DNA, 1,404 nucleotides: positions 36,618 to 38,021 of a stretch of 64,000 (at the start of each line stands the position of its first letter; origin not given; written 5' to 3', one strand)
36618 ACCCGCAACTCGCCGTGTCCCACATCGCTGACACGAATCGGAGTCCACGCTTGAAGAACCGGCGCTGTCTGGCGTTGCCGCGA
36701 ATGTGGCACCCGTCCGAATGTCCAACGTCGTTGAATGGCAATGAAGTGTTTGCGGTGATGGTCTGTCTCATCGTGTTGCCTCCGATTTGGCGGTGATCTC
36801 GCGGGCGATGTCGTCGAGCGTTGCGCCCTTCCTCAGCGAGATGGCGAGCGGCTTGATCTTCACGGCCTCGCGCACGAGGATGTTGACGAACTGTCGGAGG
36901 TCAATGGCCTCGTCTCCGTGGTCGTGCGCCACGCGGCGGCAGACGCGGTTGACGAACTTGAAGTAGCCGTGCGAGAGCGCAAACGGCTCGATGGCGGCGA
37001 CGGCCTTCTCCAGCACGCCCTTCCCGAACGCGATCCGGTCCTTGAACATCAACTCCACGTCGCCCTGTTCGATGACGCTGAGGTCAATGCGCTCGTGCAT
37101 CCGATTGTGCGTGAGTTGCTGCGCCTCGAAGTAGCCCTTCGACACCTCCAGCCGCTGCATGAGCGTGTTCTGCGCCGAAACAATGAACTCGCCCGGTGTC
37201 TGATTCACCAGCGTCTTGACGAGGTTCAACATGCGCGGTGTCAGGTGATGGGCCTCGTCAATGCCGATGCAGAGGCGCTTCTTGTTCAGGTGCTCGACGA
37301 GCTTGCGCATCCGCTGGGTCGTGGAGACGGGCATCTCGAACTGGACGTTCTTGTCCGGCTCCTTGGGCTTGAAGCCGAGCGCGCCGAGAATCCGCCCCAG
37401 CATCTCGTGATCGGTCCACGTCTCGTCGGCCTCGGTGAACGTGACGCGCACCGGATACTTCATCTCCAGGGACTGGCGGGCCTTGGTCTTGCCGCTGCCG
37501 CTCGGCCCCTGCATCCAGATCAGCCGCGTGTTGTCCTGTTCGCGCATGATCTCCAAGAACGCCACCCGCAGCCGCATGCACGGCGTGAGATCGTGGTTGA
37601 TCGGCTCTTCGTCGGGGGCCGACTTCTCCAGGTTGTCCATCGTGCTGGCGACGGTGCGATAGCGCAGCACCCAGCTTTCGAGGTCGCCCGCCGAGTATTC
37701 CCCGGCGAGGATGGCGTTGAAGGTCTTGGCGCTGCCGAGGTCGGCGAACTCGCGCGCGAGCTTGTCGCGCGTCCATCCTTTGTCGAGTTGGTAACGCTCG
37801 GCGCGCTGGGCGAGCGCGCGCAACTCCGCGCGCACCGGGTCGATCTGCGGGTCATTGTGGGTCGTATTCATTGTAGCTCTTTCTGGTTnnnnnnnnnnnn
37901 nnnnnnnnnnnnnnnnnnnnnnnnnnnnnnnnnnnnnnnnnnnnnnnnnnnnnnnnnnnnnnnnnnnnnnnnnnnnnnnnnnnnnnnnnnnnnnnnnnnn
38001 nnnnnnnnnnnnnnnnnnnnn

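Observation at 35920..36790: Repeated 23-nt RBS/start cassette gives consecutive early genes identical ...SEATR C-termini and ATGA stop-start overlaps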

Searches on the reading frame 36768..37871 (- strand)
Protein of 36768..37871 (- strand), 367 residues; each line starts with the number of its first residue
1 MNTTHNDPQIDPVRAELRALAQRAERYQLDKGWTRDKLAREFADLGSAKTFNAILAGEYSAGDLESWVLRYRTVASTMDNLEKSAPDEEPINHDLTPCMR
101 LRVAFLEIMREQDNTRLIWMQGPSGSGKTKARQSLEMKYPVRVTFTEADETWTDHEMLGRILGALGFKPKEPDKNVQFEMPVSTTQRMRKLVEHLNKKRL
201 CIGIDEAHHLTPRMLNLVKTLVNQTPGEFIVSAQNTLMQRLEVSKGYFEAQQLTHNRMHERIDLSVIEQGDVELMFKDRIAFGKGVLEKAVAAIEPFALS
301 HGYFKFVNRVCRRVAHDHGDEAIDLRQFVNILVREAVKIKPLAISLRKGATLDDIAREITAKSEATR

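Call 7: search_protein_families(library=pfam, proteins=[window:36768-37871:-], max_evalue=0.1)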
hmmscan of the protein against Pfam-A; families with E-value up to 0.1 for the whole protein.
window:36768-37871:- (367 aa): 8 families
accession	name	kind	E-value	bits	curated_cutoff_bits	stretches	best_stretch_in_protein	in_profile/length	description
PF13401.12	AAA_22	-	1.7e-13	51.5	27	1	116-241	6-130/130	AAA domain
PF25199.1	nSTAND_NTPase5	-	0.00068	19.9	34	0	92-129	15-55/145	Novel STAND NTPase 5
PF13671.12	AAA_33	-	0.02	15.6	27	0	117-143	1-25/143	AAA domain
PF07728.20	AAA_5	-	0.021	15.2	22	1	120-224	4-92/139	AAA domain (dynein-related subfamily)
PF04851.21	ResIII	-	0.026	14.9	22.5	0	175-212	97-139/164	Type III restriction enzyme, res subunit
PF13191.12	AAA_16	-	0.031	15.2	32.6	0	116-225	25-159/167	AAA ATPase domain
PF24883.2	NPHP3_N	-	0.053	14.2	24.8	0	105-129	12-36/164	Nephrocystin 3, N-terminal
PF00004.35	AAA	-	0.098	13.6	21.2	0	120-239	3-90/131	ATPase family associated with various cellular activities (AAA)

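Call 8: search_protein_families(library=phrogs, proteins=[window:36768-37871:-], max_evalue=0.1)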
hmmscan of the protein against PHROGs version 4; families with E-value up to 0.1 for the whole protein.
window:36768-37871:- (367 aa): 2 families
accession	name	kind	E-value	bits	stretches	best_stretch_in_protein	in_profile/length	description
phrog_296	-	integration and excision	1.5e-21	77.8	1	19-278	227-465/626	DNA transposition protein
phrog_21916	-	unknown function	0.069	13.7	0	244-262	6-24/43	-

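Call 12: find_related_loci(query=window:36768-37871:-, collection=viral_contigs, flank=6000)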
Query window:36768-37871:- (367 aa) in viral_contigs; peptide patterns used: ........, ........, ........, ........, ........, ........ (x = any residue, [..] = any of these).
No stretch of DNA in the collection matches any of the patterns.

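Call 13: find_homologous_proteins(query=window:36768-37871:-, max_evalue=1e-10)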
Query window:36768-37871:- (367 aa): 52 proteins with E <= 1e-10 among 3733 candidates.
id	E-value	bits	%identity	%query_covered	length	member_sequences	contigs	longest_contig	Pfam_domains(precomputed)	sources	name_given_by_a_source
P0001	3.6e-243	824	100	100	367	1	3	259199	PF13401.13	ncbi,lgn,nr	ncbi:MAG: ATP-binding protein [Verrucomicrobia bacterium]|nr:ATP-binding protein [Verrucomicrobiota 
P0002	8.9e-68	247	44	87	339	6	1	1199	PF13401.13,PF13191.13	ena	-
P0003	1.5e-65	240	45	87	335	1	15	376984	PF13401.13,PF13191.13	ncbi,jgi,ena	-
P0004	1.1e-64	237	41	88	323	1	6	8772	PF00004.36,PF13401.13,PF13238.13,PF07728.21,PF25199.2,PF13191.13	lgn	-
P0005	1.7e-64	237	41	88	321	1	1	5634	PF00004.36,PF13401.13,PF13191.13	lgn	-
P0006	9.3e-64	234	43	86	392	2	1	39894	PF13173.13,PF13604.13,PF00004.36,PF13401.13,PF25199.2,PF13191.13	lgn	-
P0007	2.1e-62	230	39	88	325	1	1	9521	PF00004.36,PF13401.13,PF25199.2,PF13191.13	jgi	jgi:Rad3-related DNA helicase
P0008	2.6e-62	229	40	88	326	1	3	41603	PF00004.36,PF13401.13,PF13238.13,PF07728.21,PF13191.13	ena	-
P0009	2.7e-61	226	41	89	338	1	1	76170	PF13401.13,PF13191.13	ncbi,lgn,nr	ncbi:MAG: ATP-binding protein [Verrucomicrobia bacterium]|nr:ATP-binding protein [Verrucomicrobiota 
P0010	1.9e-59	220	40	88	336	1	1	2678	PF13401.13,PF13191.13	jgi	jgi:DNA transposition AAA+ family ATPase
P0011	1.3e-58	217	42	81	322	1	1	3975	PF00270.36,PF13401.13,PF25199.2,PF13191.13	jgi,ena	-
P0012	1.6e-56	210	42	81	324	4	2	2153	PF13401.13,PF07728.21,PF13191.13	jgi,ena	-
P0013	3.1e-55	206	37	92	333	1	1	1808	PF13401.13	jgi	jgi:type II secretory pathway predicted ATPase ExeA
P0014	5.4e-55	205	40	87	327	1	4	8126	PF00004.36,PF13401.13,PF07728.21,PF20720.4,PF13191.13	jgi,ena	jgi:DNA transposition AAA+ family ATPase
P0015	1.5e-54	204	39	87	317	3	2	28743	PF00004.36,PF13401.13,PF25199.2,PF20720.4,PF13191.13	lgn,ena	-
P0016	8.7e-54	201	39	80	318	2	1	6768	PF00004.36,PF13401.13,PF25199.2,PF13191.13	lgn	-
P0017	1.3e-52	197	39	86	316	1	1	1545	PF00004.36,PF13401.13,PF25199.2,PF13191.13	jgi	jgi:type II secretory pathway predicted ATPase ExeA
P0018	1.9e-52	197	38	87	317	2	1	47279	PF13604.13,PF00004.36,PF13401.13,PF25199.2,PF20720.4,PF13191.13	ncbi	-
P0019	4.4e-52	196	39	87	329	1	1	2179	PF13401.13,PF13191.13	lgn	-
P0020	1.8e-51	194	39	84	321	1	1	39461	PF00004.36,PF13401.13,PF25199.2,PF20720.4,PF13191.13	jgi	jgi:energy-coupling factor transporter ATP-binding protein EcfA2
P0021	2.2e-51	193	36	84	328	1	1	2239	PF00004.36,PF13401.13,PF13191.13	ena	-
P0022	3.5e-51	193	40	83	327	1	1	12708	PF13401.13,PF13191.13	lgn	-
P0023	1.4e-50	191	38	87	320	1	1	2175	PF13401.13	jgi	jgi:DNA transposition AAA+ family ATPase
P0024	3.3e-50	189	38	85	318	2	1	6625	PF13401.13,PF13191.13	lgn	-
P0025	4.3e-50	189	38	83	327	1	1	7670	PF13401.13,PF13191.13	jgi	jgi:DNA transposition AAA+ family ATPase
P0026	1.0e-49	188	42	82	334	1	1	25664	PF13401.13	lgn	-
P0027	1.8e-49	187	39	86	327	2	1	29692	PF13401.13,PF13191.13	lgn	-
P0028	7.6e-49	185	38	87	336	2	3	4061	PF13401.13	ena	-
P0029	3.7e-48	183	38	87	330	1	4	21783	PF13401.13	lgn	-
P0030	2.9e-47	180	37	87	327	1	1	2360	PF13401.13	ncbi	-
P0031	3.2e-47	180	38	87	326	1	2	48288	PF00270.36,PF00004.36,PF13401.13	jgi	jgi:DNA transposition AAA+ family ATPase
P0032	1.0e-46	178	38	82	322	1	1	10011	PF13401.13,PF13191.13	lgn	-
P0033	1.7e-45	174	36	85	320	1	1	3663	PF13401.13,PF25199.2,PF13191.13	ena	-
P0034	2.4e-45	174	36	87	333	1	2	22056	PF13401.13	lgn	-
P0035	1.5e-44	171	39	84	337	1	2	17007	PF13401.13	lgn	-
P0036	3.8e-44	170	38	76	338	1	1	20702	PF13401.13,PF25199.2,PF13191.13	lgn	-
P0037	1.6e-43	167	33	85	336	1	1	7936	PF13401.13,PF05621.18,PF25199.2,PF13191.13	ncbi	-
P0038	3.9e-43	166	37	82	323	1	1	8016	PF13401.13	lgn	-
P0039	1.2e-41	161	35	88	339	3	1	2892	PF13401.13,PF13191.13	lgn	-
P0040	2.5e-41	160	36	87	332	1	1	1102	PF13401.13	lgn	-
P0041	1.5e-40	158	35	84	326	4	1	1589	PF13604.13,PF13401.13,PF25199.2,PF13191.13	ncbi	-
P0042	1.5e-39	154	36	81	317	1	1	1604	PF13604.13,PF00004.36,PF13401.13,PF25199.2,PF13191.13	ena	-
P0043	2.7e-39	154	37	86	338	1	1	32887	PF13401.13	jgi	jgi:AAA domain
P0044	3.8e-37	147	35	81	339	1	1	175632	PF13401.13,PF25199.2,PF13191.13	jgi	jgi:type II secretory pathway predicted ATPase ExeA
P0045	7.4e-37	146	36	87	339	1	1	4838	PF13401.13,PF13191.13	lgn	-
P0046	1.5e-34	138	41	61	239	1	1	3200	PF13401.13,PF13191.13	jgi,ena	-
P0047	9.4e-34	135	37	79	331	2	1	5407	PF13604.13,PF13401.13,PF25199.2,PF13191.13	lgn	-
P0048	3.6e-32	130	35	82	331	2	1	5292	PF13604.13,PF13401.13,PF13191.13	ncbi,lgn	-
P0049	4.5e-32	130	38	64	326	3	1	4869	PF13401.13,PF13191.13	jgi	jgi:hypothetical protein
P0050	4.9e-31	126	35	74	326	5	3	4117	PF13401.13,PF13191.13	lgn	-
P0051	3.7e-28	117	35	71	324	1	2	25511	PF13401.13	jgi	-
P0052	1.3e-27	115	38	66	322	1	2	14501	PF13401.13,PF13191.13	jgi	jgi:type II secretory pathway predicted ATPase ExeA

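Call 15: find_encoding_contigs(protein=P0001, flank=10000, max_places=6)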
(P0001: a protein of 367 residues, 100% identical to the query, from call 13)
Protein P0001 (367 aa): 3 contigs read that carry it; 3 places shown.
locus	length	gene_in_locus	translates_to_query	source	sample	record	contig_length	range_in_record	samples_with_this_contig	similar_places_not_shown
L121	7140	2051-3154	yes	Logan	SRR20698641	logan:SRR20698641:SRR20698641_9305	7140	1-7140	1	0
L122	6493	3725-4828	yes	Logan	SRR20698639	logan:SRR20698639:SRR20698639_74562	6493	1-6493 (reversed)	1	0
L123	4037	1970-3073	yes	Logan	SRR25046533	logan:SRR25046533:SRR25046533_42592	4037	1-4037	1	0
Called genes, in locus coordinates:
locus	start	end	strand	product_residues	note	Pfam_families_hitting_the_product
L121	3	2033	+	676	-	?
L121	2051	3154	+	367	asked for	PF13401:AAA_22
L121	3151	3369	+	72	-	-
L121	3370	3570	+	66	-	-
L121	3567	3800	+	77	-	-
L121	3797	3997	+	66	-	-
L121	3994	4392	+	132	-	-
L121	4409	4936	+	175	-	PF07352:Phage_Mu_Gam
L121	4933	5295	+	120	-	-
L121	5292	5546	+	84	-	-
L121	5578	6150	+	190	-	-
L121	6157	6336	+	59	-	-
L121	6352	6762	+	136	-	-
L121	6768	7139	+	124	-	?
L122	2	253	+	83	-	?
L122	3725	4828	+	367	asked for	PF13401:AAA_22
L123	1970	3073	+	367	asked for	PF13401:AAA_22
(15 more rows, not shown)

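Call 17: find_encoding_contigs(protein=P0003, flank=6000, max_places=6)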
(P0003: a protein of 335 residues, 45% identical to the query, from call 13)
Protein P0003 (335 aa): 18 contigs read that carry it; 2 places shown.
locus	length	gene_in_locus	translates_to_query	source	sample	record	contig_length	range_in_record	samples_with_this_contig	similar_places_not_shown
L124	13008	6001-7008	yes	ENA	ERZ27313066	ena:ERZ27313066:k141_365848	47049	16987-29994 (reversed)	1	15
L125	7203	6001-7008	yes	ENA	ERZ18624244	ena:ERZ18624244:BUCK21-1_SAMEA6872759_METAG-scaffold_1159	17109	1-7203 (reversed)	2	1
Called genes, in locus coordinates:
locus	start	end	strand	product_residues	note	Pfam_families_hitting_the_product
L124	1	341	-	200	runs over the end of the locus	PF11159:DUF2939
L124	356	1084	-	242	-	PF13560:HTH_31 (weak), PF00717:Peptidase_S24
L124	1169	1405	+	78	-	-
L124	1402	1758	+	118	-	-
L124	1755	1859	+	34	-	-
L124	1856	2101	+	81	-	-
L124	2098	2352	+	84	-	-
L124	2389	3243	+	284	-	-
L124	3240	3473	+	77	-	-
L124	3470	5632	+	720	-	-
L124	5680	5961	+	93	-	-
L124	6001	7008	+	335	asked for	PF13191:AAA_16 (faint), PF13401:AAA_22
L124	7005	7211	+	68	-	-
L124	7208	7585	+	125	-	-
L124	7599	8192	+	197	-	PF07352:Phage_Mu_Gam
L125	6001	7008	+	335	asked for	PF13191:AAA_16 (faint), PF13401:AAA_22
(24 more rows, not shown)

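Call 18: find_encoding_contigs(protein=P0009, flank=6000, max_places=3)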
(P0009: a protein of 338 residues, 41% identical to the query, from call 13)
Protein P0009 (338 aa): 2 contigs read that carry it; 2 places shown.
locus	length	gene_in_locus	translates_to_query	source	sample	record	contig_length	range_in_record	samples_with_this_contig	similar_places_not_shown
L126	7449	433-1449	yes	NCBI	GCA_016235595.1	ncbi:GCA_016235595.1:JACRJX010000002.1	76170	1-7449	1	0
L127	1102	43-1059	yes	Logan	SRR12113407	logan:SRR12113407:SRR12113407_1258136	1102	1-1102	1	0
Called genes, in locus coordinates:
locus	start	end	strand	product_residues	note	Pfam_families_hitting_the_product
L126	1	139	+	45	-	?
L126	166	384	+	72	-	-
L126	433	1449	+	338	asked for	PF13191:AAA_16 (faint), PF13401:AAA_22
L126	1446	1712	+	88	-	-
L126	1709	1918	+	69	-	-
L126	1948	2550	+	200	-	PF07352:Phage_Mu_Gam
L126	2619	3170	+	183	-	PF12917:YfbR-like (weak)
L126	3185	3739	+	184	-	-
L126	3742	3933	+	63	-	-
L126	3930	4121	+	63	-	-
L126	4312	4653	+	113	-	-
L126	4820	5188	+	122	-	-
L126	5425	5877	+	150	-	PF06725:3D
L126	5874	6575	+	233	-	PF10979:DUF2786, PF23771:DUF7168 (weak)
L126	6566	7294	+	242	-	PF07505:DUF5131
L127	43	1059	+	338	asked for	PF13191:AAA_16 (faint), PF13401:AAA_22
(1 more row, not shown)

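Call 30: find_encoding_contigs(protein=P0006, flank=5000, max_places=1)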
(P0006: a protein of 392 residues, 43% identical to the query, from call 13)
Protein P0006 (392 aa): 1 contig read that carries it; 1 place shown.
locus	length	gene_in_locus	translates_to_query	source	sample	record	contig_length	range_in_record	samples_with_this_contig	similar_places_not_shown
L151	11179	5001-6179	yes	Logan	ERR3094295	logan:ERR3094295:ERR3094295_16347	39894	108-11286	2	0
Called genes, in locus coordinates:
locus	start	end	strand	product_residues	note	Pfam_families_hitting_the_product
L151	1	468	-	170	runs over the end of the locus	-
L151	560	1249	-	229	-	PF13560:HTH_31 (weak), PF01381:HTH_3, PF00717:Peptidase_S24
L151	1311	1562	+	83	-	-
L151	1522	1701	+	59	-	-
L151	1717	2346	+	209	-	-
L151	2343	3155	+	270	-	PF02195:ParB_N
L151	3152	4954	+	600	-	PF13518:HTH_28 (faint)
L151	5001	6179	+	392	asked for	PF25199:nSTAND_NTPase5 (faint), PF13191:AAA_16, PF13401:AAA_22, PF13604:AAA_30 (weak), PF00004:AAA (weak), PF13173:AAA_14 (faint)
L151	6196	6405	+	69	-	-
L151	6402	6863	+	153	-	-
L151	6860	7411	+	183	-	PF07352:Phage_Mu_Gam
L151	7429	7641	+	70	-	-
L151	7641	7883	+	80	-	-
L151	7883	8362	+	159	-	-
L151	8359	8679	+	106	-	-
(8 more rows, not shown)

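Call 31: find_encoding_contigs(protein=P0008, flank=5000, max_places=1)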
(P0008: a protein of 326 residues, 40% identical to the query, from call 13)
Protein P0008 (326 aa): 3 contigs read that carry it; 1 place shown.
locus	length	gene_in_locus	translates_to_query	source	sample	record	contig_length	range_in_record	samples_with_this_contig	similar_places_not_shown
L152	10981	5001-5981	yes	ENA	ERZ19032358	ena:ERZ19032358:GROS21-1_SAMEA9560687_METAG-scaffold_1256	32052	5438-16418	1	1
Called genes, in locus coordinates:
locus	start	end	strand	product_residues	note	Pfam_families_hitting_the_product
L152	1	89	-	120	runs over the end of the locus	-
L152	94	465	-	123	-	PF13248:Zn_ribbon_3 (weak)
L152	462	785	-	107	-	-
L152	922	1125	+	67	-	-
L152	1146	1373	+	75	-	-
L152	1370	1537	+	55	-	-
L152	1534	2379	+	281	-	PF02195:ParB_N (weak)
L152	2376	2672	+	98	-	-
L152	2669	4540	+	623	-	-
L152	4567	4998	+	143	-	-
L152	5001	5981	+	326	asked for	PF13191:AAA_16 (weak), PF07728:AAA_5 (faint), PF13401:AAA_22, PF00004:AAA (weak), PF13238:AAA_18 (weak)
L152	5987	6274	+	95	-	-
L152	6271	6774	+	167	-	-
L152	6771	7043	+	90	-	-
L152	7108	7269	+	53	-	-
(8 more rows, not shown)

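Call 32: find_encoding_contigs(protein=P0018, flank=5000, max_places=1)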
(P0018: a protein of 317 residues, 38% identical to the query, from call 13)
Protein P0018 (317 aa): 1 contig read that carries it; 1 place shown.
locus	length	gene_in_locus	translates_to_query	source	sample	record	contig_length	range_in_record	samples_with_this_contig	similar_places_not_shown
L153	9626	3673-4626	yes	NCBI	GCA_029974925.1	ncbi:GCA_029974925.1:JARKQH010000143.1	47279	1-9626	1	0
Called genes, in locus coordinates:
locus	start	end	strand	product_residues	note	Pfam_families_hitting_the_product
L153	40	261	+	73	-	-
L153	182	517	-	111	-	-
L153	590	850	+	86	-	-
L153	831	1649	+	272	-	-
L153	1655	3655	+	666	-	-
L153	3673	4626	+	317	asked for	PF13191:AAA_16, PF20720:nSTAND3 (faint), PF25199:nSTAND_NTPase5 (faint), PF13401:AAA_22, PF13604:AAA_30 (weak), PF00004:AAA (weak)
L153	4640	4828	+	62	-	-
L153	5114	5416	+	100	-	-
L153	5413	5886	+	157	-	-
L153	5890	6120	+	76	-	-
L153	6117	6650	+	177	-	PF07352:Phage_Mu_Gam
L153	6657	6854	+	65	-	-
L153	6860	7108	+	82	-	-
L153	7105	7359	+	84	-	-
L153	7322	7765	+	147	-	PF08281:Sigma70_r4_2 (faint), PF08299:Bac_DnaA_C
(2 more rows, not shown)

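Call 33: find_encoding_contigs(protein=P0027, flank=5000, max_places=1)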
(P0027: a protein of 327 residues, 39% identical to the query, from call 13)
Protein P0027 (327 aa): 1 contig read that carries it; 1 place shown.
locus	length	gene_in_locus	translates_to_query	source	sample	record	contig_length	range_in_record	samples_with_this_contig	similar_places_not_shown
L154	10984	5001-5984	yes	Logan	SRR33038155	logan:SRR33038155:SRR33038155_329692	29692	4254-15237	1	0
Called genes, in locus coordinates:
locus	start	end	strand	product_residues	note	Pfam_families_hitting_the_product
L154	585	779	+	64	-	-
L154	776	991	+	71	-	-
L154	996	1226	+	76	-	-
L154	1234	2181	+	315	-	-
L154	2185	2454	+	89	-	-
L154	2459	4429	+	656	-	-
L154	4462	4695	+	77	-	-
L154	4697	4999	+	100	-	-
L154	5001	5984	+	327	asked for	PF13191:AAA_16 (weak), PF13401:AAA_22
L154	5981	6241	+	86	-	-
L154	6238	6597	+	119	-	-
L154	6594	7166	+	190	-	PF07352:Phage_Mu_Gam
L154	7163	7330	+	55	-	-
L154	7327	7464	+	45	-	-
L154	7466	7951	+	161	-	-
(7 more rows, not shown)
